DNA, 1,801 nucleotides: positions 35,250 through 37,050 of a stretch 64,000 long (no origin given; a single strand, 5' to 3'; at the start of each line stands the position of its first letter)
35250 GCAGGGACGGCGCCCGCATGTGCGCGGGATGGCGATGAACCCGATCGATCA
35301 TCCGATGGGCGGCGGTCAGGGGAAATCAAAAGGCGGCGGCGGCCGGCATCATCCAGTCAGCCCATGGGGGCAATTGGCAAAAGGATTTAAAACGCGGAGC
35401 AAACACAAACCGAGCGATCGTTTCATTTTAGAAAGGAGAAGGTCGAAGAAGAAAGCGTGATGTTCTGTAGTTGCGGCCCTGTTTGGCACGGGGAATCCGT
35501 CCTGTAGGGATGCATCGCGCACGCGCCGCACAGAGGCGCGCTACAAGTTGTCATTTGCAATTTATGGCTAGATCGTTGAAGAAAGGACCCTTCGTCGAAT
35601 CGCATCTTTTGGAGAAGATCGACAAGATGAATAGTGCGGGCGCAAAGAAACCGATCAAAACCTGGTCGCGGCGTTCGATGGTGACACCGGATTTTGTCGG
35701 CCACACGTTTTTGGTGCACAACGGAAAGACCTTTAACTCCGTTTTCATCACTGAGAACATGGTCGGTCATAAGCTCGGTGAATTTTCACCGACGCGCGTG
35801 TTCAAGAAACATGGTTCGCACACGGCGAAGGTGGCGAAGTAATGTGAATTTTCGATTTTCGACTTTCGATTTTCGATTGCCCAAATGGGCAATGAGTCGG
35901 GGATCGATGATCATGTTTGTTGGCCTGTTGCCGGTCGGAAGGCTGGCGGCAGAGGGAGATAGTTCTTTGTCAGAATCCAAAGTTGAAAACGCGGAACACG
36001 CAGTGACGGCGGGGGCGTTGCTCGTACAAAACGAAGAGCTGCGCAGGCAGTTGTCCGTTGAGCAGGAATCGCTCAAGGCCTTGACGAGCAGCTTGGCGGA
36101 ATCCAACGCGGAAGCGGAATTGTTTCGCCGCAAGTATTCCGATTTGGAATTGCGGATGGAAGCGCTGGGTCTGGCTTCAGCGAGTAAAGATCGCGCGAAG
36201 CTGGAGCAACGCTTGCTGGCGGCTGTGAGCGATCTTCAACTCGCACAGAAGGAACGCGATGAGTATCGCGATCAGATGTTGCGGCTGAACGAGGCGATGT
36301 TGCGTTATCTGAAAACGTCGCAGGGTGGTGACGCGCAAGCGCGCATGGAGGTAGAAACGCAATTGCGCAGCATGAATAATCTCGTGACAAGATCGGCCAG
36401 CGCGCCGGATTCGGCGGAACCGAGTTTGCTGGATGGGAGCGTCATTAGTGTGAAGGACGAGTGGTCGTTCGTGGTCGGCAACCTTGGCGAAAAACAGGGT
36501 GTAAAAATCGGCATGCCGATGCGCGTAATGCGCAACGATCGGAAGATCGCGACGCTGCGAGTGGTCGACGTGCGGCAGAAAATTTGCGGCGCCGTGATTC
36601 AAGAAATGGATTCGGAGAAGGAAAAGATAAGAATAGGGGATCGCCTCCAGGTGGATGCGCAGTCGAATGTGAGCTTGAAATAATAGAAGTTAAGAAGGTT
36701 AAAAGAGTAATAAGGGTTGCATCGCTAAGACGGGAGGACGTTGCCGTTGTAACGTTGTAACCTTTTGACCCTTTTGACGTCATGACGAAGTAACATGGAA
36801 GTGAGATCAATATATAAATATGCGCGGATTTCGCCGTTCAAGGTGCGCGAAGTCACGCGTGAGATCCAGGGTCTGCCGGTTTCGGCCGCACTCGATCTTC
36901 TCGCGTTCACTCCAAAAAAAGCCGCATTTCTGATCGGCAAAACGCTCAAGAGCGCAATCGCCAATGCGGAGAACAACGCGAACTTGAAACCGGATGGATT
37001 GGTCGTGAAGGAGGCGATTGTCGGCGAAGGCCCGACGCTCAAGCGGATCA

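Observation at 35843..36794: Non-ribosomal coiled-coil gene inserted between rpsS (S19) and rplV (L22) in the S10 operon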

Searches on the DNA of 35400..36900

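Call 72: search_rna_families(source=window, start=35400, end=36900, threshold=evalue, max_evalue=1)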
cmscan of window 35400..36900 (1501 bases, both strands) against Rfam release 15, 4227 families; matches with E-value up to 1: 0.
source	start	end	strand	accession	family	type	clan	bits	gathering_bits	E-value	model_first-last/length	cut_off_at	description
